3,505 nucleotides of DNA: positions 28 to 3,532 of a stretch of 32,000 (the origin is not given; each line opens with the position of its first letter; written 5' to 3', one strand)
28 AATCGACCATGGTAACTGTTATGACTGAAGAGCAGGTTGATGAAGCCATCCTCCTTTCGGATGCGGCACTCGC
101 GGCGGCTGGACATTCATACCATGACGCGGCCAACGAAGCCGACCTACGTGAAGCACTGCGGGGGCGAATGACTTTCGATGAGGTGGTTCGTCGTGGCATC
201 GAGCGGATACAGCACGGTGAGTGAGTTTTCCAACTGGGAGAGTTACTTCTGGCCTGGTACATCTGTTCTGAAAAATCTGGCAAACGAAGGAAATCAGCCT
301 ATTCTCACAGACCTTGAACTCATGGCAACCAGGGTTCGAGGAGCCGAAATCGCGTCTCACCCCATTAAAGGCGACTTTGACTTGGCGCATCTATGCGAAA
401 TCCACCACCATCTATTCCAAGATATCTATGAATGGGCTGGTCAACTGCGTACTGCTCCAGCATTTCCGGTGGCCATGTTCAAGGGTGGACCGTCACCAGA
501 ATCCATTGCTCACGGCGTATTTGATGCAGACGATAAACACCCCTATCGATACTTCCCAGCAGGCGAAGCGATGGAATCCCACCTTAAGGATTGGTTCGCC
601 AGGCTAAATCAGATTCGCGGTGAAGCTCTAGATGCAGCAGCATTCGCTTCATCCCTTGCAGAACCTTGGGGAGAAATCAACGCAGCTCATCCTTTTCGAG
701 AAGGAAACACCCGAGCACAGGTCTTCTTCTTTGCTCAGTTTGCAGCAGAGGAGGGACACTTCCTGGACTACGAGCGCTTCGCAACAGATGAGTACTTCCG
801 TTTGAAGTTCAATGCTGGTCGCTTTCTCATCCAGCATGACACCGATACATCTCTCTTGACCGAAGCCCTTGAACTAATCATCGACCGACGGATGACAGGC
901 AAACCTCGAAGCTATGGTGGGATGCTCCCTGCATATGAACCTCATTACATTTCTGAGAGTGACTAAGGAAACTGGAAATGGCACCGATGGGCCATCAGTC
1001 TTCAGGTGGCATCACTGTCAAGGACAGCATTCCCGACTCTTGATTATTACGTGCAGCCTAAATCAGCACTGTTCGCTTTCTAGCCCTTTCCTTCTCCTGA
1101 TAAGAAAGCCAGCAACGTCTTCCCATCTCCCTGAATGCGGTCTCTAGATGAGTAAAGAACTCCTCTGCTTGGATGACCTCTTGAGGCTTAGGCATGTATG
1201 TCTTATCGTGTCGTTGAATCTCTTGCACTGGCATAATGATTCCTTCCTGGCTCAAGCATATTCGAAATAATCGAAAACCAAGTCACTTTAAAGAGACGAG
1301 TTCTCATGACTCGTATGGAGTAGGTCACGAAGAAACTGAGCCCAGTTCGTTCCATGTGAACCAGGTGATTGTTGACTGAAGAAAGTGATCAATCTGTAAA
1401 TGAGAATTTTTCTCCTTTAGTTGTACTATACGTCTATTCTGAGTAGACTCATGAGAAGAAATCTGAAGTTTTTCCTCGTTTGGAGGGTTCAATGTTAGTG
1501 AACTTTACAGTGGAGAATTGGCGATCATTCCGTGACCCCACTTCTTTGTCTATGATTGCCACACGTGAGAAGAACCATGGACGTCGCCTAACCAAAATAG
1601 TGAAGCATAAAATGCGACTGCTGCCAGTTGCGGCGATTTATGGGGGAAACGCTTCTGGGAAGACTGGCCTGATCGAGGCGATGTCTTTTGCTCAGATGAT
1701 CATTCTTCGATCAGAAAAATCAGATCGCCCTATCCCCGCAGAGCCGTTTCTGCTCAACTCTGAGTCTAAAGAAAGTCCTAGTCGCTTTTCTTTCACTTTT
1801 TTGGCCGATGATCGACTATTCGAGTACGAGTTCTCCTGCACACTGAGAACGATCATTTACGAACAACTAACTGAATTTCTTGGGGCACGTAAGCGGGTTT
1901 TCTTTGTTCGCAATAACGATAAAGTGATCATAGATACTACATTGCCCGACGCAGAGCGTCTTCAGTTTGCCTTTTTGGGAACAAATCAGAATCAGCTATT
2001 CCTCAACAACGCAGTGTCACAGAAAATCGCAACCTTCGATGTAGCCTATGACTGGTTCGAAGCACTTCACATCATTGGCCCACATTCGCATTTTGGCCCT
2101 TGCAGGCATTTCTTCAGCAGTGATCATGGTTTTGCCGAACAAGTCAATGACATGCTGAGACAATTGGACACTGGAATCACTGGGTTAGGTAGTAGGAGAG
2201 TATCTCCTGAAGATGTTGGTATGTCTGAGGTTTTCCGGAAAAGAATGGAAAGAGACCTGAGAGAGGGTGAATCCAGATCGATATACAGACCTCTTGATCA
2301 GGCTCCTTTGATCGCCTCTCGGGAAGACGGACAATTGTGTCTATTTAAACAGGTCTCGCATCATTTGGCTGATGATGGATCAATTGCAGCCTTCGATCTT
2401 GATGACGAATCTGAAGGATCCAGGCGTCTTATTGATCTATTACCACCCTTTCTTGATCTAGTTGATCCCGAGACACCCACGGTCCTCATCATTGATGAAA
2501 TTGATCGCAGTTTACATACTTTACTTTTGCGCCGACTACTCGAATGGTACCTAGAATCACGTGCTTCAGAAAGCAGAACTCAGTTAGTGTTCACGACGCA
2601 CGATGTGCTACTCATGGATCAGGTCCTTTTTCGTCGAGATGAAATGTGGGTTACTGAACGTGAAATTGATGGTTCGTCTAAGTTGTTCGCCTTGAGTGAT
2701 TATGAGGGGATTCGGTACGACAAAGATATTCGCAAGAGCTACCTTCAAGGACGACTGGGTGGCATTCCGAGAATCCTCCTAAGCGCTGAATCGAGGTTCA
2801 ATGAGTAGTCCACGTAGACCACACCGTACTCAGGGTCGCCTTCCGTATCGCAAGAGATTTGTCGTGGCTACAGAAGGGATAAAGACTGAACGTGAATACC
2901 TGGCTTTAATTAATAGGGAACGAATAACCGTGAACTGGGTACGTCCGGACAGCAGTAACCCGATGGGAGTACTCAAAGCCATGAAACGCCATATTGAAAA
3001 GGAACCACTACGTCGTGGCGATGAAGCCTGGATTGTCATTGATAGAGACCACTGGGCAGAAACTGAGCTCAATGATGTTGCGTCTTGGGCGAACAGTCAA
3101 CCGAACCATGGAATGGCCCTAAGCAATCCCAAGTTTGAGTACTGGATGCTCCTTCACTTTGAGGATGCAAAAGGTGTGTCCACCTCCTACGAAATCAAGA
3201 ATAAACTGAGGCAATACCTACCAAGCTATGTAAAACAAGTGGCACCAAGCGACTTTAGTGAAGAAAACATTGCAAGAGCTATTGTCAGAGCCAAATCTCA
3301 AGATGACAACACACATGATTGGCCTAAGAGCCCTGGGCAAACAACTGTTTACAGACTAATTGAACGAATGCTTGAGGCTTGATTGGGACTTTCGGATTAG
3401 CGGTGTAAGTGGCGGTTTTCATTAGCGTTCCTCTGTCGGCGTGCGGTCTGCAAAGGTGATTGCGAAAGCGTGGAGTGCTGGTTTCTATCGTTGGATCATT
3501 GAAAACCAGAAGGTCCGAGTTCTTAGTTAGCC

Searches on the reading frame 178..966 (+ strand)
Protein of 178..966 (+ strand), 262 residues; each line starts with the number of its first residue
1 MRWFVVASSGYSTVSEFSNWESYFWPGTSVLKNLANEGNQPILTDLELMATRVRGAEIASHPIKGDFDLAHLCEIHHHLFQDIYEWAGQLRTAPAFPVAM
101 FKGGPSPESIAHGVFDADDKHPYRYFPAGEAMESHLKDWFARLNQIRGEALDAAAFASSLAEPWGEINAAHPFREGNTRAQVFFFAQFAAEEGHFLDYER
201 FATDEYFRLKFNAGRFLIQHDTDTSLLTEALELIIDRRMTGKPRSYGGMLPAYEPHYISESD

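Call 4: search_protein_families(library=pfam, proteins=[window:178-966:+], max_evalue=0.01)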
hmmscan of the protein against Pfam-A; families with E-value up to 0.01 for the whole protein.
window:178-966:+ (262 aa): 1 family
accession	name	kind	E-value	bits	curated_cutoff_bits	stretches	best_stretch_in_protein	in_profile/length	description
PF02661.23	Fic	-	1.7e-11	45.2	24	1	67-188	2-92/93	Fic/DOC family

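Call 5: search_protein_families(library=padloc, proteins=[window:178-966:+], max_evalue=0.01)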
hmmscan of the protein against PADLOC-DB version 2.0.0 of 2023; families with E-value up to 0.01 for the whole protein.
window:178-966:+ (262 aa): 5 families
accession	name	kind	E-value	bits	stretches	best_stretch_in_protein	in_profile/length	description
PDLC04838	PDC-S04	-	3.6e-47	158.8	1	18-211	14-184/209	-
PDLC04839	PDC-S04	-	1.2e-17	62.2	2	28-93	19-85/205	-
PDLC04842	PDC-S04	-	6.2e-10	37.1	2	70-92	45-67/202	-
PDLC04841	PDC-S04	-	1.7e-07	29.2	1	159-209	198-249/292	-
PDLC05078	PDC-S72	-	1.9e-06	25.2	1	67-92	100-125/377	-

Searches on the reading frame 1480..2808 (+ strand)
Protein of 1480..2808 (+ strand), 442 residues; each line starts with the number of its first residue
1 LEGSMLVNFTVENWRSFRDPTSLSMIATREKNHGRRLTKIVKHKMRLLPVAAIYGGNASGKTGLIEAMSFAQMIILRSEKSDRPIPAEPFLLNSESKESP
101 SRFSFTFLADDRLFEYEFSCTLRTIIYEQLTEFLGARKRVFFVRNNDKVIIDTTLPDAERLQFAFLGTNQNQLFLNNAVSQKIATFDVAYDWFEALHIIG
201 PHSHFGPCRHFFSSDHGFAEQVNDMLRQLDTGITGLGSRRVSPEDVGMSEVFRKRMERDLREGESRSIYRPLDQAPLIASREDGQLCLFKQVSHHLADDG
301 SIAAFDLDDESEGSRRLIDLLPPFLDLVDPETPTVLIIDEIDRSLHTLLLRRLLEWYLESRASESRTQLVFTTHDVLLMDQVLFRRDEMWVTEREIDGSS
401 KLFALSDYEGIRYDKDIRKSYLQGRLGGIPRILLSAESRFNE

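Call 4: search_protein_families(library=pfam, proteins=[window:1480-2808:+], max_evalue=0.01)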
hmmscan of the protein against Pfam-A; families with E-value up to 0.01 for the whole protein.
window:1480-2808:+ (442 aa): 5 families
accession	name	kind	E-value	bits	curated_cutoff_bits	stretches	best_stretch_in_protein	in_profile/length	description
PF13304.12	AAA_21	-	7e-32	112.1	27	1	50-380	1-304/304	AAA domain, putative AbiEii toxin, Type IV TA system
PF13175.12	AAA_15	-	0.00014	22.1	32.1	0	5-69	1-44/374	AAA ATPase domain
PF13476.12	AAA_23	-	0.00015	22.9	27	1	49-192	20-165/201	AAA domain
PF13191.12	AAA_16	-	0.0043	18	32.6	0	308-344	107-144/167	AAA ATPase domain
PF02463.25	SMC_N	-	0.0066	16.3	40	0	50-82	26-62/220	RecF/RecN/SMC N terminal domain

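Call 5: search_protein_families(library=padloc, proteins=[window:1480-2808:+], max_evalue=0.01)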
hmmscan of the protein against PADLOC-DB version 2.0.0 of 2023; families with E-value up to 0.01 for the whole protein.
window:1480-2808:+ (442 aa): 36 families (the best 25 are shown)
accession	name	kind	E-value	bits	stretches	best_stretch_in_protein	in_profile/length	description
PDLC02335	AbiLi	-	8.7e-82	272.8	1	4-432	48-287/326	AbiLi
PDLC02980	AriA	-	2.2e-32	111.2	1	50-380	1-304/304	-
PDLC04426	PDC-M12A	-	4.4e-18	63.8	2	5-167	1-153/369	-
PDLC04182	HEC-01A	-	5.6e-14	49.9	1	298-412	274-382/406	-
PDLC04183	HEC-01A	-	2.8e-13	47.7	1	291-407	266-374/402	-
PDLC04177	HEC-01A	-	4e-09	34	1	327-402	291-362/393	-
PDLC04391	PDC-M07A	-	4.3e-09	33.9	1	328-409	299-381/412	-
PDLC04570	PDC-M31A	-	6.4e-09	33.4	1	327-432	284-395/395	-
PDLC04393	PDC-M07A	-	1e-08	32.6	1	332-409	307-385/435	-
PDLC02914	ATPase-Toprim_I-B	-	1.3e-08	32.5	1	334-394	204-261/443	-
PDLC04178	HEC-01A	-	1.4e-08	32.2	1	299-404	254-355/399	-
PDLC04175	HEC-01A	-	2.3e-08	31.5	1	299-402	238-332/363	-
PDLC04389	PDC-M07A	-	2.5e-08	31.3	1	331-410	324-404/443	-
PDLC04608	PDC-M38A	-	5.2e-08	31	1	334-387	272-324/367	-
PDLC04180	HEC-01A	-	5.7e-08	30.3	1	303-400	248-342/382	-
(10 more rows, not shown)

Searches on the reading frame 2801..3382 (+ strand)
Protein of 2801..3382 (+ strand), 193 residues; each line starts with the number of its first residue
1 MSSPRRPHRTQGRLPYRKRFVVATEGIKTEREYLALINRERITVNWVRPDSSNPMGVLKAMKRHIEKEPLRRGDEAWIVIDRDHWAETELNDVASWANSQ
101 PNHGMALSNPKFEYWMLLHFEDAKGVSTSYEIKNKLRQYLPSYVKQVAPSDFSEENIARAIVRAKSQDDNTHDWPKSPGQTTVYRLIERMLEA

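Call 4: search_protein_families(library=pfam, proteins=[window:2801-3382:+], max_evalue=0.01)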
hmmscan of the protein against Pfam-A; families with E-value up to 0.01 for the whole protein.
window:2801-3382:+ (193 aa): 1 family
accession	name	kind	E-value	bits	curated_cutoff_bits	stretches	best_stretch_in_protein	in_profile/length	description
PF13707.11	RloB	-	9.1e-29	101.5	31.5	1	20-190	1-195/195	RloB-like protein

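Call 5: search_protein_families(library=padloc, proteins=[window:2801-3382:+], max_evalue=0.01)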
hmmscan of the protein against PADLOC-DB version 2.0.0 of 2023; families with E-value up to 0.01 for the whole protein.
window:2801-3382:+ (193 aa): 1 family
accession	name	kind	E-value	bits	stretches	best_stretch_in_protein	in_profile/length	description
PDLC02337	AbiLii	-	1.9e-23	81.9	1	6-191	21-86/170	AbiLii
